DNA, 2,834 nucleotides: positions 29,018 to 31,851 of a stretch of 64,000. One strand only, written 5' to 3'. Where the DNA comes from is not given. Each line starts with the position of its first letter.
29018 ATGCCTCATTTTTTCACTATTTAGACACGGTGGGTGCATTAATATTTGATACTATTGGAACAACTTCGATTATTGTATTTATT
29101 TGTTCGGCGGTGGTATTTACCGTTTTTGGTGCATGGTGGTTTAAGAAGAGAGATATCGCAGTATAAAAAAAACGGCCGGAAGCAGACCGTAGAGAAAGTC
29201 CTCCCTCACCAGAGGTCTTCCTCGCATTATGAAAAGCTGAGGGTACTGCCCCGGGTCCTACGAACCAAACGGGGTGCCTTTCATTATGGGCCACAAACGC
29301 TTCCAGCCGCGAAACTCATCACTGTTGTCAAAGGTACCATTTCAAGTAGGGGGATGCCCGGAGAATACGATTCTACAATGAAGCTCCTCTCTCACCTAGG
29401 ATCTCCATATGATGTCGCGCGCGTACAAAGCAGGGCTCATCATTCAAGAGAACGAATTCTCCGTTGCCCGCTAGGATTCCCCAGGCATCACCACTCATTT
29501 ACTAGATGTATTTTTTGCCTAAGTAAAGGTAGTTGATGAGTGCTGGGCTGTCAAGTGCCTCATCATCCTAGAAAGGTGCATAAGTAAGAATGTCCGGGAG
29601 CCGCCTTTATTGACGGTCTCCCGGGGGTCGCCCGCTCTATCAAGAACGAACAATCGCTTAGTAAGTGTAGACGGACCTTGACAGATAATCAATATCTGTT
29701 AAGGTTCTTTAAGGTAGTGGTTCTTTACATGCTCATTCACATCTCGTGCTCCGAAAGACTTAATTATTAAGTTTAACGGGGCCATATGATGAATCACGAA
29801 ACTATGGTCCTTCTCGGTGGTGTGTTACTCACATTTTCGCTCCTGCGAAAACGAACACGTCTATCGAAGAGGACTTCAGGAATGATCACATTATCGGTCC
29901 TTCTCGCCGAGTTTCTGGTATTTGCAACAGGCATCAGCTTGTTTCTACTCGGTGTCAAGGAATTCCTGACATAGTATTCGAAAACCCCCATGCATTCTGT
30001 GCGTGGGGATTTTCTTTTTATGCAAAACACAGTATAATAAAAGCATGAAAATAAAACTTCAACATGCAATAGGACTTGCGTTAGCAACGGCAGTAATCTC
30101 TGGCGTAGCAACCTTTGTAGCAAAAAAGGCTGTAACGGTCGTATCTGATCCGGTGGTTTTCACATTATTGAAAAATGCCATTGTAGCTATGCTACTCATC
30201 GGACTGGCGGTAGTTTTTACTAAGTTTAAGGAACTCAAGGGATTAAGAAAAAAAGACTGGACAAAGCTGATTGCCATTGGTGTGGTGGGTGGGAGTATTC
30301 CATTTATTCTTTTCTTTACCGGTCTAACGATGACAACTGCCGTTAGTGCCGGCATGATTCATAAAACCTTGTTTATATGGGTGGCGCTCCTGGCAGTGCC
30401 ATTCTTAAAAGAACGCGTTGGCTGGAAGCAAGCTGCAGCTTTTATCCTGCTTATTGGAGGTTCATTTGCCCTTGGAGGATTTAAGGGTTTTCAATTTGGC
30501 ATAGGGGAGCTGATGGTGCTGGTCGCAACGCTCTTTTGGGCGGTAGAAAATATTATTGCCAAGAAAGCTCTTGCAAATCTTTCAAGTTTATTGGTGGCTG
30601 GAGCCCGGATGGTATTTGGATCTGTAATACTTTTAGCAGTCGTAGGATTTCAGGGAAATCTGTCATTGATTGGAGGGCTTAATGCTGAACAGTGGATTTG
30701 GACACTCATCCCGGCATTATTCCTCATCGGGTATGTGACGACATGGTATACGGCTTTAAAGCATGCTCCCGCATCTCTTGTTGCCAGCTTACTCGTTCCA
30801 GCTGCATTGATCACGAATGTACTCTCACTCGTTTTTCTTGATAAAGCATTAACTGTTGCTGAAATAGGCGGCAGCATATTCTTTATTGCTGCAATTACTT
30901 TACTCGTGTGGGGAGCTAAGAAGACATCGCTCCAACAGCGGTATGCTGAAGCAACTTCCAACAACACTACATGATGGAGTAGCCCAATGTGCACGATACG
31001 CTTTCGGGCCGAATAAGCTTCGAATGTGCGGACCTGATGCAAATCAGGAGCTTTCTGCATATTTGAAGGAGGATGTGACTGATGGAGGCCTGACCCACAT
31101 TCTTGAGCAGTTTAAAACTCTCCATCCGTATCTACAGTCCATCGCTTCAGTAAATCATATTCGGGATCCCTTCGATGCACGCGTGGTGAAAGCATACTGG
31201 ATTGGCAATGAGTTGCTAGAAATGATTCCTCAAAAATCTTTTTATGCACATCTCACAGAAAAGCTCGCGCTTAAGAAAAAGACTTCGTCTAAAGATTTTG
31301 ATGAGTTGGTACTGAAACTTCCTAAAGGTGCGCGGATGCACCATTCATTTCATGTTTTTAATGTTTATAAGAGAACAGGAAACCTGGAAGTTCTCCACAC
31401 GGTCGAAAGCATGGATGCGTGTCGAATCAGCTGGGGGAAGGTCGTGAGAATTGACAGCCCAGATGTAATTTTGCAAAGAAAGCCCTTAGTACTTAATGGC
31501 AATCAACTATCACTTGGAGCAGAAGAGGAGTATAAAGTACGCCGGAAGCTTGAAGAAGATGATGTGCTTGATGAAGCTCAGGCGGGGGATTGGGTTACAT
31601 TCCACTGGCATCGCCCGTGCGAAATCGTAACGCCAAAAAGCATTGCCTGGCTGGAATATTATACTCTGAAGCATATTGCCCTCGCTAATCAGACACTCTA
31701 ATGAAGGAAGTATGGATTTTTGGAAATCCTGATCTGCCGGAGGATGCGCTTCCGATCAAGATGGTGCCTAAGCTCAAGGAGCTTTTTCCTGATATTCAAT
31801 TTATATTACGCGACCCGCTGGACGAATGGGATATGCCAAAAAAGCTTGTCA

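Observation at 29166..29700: About 530-nt ORF-free, GC-rich, hairpin-dense segment with a minus-strand terminator: candidate novel large structured RNA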

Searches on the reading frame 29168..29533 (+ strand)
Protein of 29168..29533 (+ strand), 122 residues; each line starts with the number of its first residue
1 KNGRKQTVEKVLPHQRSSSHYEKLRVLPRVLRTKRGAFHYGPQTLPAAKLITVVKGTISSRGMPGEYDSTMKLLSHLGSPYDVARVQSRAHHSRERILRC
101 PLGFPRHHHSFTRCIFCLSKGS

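Call 80: search_protein_representatives(protein=window:29168-29533:+)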
Query: 122 residues. Proteins with E-value up to 0.001 (for the whole library): 1; up to 1e-10: 0; up to 1e-30: 0. The best 1 are listed.
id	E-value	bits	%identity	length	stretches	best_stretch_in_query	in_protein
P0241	8.4e-04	36.1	52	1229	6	30-57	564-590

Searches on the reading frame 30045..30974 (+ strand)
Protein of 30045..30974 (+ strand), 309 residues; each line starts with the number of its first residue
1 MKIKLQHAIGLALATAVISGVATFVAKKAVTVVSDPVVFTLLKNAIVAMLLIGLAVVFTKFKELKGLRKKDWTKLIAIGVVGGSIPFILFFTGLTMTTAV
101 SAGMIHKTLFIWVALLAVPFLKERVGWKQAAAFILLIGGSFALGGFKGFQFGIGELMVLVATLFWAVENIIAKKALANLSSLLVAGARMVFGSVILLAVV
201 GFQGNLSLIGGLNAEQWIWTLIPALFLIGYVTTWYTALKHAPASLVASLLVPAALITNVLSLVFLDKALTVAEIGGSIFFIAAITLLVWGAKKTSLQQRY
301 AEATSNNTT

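Call 12: find_encoding_contigs(protein=window:30045-30974:+, flank=5000, max_places=10)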
Protein window:30045-30974:+ (309 aa): no gene with exactly this product is on record in the collection.

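Call 19: search_protein_families(library=pfam, proteins=[window:30045-30974:+], max_evalue=1)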
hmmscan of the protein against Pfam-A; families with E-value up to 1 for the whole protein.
window:30045-30974:+ (309 aa): 3 families
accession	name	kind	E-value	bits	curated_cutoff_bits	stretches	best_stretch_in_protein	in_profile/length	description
PF00892.27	EamA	-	4.2e-33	114.9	28.2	2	8-142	3-132/135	EamA-like transporter family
PF11190.13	DUF2976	-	0.016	15.5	28.2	1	33-88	23-76/87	Protein of unknown function (DUF2976)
PF05421.16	DUF751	-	0.062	14.4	27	1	53-92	16-54/60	Protein of unknown function (DUF751)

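Call 38: find_homologous_proteins(query=window:30045-30974:+, max_evalue=1e-40)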
Query window:30045-30974:+ (309 aa): 1098 proteins with E <= 1e-40 among 8000 candidates; the best 120 are listed.
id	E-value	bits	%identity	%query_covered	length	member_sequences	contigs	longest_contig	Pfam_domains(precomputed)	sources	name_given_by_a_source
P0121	3.6e-183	626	100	100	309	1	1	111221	PF00892.27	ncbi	ncbi:DMT family transporter [Patescibacteria group bacterium]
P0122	4.9e-166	569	89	100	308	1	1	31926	PF00892.27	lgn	-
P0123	2.8e-122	426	67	100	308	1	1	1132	PF00892.27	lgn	-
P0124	5.4e-120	418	66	100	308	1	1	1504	PF00892.27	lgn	-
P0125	2.3e-118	413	65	99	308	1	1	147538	PF00892.27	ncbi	-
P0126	1.1e-117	411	68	95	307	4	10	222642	PF00892.27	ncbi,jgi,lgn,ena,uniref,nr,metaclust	ncbi:MAG: hypothetical protein A2898_04730 [Candidatus Kerfeldbacteria bacterium RIFCSPLOWO2_01_FULL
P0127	1.1e-114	401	65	98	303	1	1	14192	PF00892.27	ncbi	ncbi:MAG: DMT family transporter [Patescibacteria group bacterium]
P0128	4.0e-113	396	66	97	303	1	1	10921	PF00892.27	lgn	-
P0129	3.1e-109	383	63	98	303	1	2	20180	PF00892.27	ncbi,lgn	-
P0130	6.4e-109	382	63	98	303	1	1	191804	PF00892.27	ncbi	-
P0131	3.5e-108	379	63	97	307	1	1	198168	PF00892.27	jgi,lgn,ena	-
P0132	6.1e-108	379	63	95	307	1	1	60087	PF00892.27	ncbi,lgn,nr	ncbi:MAG: DMT family transporter [bacterium]|nr:DMT family transporter [bacterium]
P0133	8.2e-107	375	60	99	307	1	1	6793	PF00892.27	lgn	-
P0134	1.0e-106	375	62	99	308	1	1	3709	PF00892.27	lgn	-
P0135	1.1e-106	375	63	98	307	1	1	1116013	PF00892.27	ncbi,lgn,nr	ncbi:MAG: DMT family transporter [Candidatus Kerfeldbacteria bacterium]|nr:DMT family transporter [C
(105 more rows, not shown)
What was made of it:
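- Tried and rejected: The identical EamA protein is recorded as NCBI 'Patescibacteria group bacterium', on a contig of 111 kb (call 38).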

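Call 39: find_encoding_contigs(protein=P0122, flank=5000, max_places=4)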
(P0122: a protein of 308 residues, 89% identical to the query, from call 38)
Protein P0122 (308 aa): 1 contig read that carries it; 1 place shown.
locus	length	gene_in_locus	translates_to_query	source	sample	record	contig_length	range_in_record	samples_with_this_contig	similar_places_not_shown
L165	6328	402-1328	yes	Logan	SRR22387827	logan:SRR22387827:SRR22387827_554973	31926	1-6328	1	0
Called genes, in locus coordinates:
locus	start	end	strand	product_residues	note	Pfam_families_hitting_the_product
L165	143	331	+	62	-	-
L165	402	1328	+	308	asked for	PF00892:EamA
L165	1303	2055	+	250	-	PF19927:DUF6390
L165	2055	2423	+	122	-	-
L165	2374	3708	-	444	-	PF00374:NiFeSe_Hases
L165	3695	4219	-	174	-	PF01058:Oxidored_q6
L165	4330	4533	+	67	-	PF18917:LiaI-LiaF-like_TM1 (weak)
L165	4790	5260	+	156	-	-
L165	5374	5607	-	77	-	-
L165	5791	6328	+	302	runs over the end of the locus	PF13365:Trypsin_2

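Call 40: find_encoding_contigs(protein=P0125, flank=10000, max_places=4)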
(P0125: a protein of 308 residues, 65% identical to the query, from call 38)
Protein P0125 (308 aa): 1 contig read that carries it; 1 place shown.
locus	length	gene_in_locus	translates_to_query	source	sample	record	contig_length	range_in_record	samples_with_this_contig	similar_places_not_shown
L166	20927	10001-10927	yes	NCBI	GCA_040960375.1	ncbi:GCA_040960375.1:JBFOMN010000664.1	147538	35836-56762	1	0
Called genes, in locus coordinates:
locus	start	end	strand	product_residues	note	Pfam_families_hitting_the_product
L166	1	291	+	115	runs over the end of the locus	-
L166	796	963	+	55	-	-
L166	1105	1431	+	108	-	PF26395:E2-CBASS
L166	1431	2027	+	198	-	PF14464:Prok-JAB (weak)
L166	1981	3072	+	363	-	PF00899:ThiF, PF02254:TrkA_N (weak)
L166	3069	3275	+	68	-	-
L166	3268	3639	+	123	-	-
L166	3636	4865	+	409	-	-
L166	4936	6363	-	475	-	PF08843:AbiEii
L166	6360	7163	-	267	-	PF13338:AbiEi_4 (weak)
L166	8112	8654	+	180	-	-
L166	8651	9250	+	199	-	PF03352:Adenine_glyco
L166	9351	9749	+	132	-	PF00293:NUDIX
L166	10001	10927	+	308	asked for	PF00892:EamA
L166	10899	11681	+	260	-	PF19927:DUF6390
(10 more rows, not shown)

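Call 41: find_encoding_contigs(protein=P0126, flank=10000, max_places=10)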
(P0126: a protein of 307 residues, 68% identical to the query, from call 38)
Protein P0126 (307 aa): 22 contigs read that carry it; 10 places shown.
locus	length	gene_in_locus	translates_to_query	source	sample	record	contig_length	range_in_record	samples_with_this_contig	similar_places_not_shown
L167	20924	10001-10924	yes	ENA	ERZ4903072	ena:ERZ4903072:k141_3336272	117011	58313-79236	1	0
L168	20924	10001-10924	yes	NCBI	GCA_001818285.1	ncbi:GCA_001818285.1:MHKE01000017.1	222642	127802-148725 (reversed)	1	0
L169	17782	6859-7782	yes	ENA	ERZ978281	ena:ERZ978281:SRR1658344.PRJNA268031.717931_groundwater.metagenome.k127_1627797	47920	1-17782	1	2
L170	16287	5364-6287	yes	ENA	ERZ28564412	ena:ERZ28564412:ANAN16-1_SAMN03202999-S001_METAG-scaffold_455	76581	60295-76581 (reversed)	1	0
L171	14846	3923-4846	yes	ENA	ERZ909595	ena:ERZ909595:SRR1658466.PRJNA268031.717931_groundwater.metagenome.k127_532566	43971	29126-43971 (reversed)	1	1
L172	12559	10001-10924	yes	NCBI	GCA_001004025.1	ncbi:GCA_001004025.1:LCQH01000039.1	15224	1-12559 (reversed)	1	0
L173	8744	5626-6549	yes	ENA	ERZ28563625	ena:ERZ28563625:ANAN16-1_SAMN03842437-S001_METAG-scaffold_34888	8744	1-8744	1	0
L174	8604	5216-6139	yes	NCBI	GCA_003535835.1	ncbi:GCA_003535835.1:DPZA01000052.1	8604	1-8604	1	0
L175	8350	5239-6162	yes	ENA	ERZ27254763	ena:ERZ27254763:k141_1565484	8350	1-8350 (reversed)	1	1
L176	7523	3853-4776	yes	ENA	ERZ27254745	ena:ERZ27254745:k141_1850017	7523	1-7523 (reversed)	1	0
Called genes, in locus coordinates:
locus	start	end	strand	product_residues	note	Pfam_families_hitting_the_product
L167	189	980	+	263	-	PF00318:Ribosomal_S2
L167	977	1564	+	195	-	PF00889:EF_TS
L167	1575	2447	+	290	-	PF13181:TPR_8 (faint), PF07719:TPR_2 (faint), PF00515:TPR_1 (faint), PF13414:TPR_11 (faint), PF14559:TPR_19 (faint), PF13431:TPR_17 (faint), PF23914:TPR_CcmH_CycH (faint)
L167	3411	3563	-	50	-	-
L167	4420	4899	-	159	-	PF11188:DUF2975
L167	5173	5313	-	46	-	-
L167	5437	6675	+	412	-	PF00890:FAD_binding_2, PF01134:GIDA (weak), PF01266:DAO (weak), PF03486:HI0933_like, PF07992:Pyr_redox_2, PF12831:FAD_oxidored, PF13450:NAD_binding_8 (weak), PF22780:HI0933_like_1st, +3 more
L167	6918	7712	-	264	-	-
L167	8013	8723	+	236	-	PF13489:Methyltransf_23, PF13847:Methyltransf_31, PF08241:Methyltransf_11, PF08242:Methyltransf_12, PF13649:Methyltransf_25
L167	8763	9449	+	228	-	PF08713:DNA_alkylation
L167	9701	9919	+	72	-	-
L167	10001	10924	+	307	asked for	PF00892:EamA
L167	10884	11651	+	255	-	PF19927:DUF6390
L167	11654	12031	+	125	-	-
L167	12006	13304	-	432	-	PF00374:NiFeSe_Hases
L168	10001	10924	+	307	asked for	PF00892:EamA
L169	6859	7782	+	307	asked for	PF00892:EamA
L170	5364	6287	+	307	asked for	PF00892:EamA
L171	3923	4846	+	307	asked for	PF00892:EamA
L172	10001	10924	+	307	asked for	PF00892:EamA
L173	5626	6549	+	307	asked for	PF00892:EamA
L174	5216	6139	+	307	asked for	PF00892:EamA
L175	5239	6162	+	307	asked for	PF00892:EamA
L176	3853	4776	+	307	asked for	PF00892:EamA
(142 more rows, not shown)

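Call 58: find_encoding_contigs(protein=P0121, flank=4000, max_places=3)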
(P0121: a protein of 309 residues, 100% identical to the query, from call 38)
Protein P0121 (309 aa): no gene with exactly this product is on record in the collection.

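Call 82: find_encoding_contigs(protein=P0128, flank=6000, max_places=3)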
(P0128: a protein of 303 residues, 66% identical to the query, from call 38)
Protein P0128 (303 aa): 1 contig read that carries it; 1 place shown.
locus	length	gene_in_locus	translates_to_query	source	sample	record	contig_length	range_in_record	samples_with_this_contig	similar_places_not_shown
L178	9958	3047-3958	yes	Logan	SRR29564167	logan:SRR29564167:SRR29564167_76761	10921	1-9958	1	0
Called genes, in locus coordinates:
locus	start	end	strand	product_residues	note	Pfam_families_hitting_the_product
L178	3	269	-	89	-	?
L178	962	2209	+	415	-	PF00817:IMS, PF11799:IMS_C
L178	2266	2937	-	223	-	PF02592:Vut_1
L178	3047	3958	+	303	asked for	PF00892:EamA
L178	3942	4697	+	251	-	PF19927:DUF6390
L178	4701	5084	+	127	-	-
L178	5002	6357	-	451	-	PF00374:NiFeSe_Hases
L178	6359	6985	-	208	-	PF01058:Oxidored_q6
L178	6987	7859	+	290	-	PF00005:ABC_tran, PF13304:AAA_21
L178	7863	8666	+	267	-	PF01061:ABC2_membrane (weak), PF12679:ABC2_membrane_2, PF12730:ABC2_membrane_4 (faint), PF10920:DUF2705, PF12698:ABC2_membrane_3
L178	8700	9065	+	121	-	-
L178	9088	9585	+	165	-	PF04977:DivIC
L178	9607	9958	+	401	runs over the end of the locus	PF13623:SurA_N_2 (weak), PF13624:SurA_N_3, PF13145:Rotamase_2, PF00639:Rotamase, PF13616:Rotamase_3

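Call 83: find_encoding_contigs(protein=P0127, flank=6000, max_places=3)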
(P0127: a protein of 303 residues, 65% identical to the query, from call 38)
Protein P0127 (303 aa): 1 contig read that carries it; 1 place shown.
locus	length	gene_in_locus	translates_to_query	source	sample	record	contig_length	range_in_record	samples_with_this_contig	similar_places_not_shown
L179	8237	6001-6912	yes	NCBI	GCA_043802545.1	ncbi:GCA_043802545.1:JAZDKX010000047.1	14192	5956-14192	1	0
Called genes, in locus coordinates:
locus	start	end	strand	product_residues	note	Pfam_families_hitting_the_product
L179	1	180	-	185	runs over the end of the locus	-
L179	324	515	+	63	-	-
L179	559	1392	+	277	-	PF18915:DUF5667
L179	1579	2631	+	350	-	-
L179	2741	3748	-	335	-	PF00078:RVT_1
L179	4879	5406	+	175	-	-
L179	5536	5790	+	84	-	-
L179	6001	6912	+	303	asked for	PF00892:EamA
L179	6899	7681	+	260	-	PF19927:DUF6390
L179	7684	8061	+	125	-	-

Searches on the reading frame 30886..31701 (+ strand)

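Call 19: search_protein_families(library=pfam, proteins=[window:30886-31701:+], max_evalue=1)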
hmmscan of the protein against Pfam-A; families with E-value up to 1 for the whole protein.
window:30886-31701:+ (271 aa): 1 family
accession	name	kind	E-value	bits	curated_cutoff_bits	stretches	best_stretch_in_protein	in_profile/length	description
PF19927.4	DUF6390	-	4.9e-58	196.9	25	1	29-270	3-240/244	Family of unknown function (DUF6390)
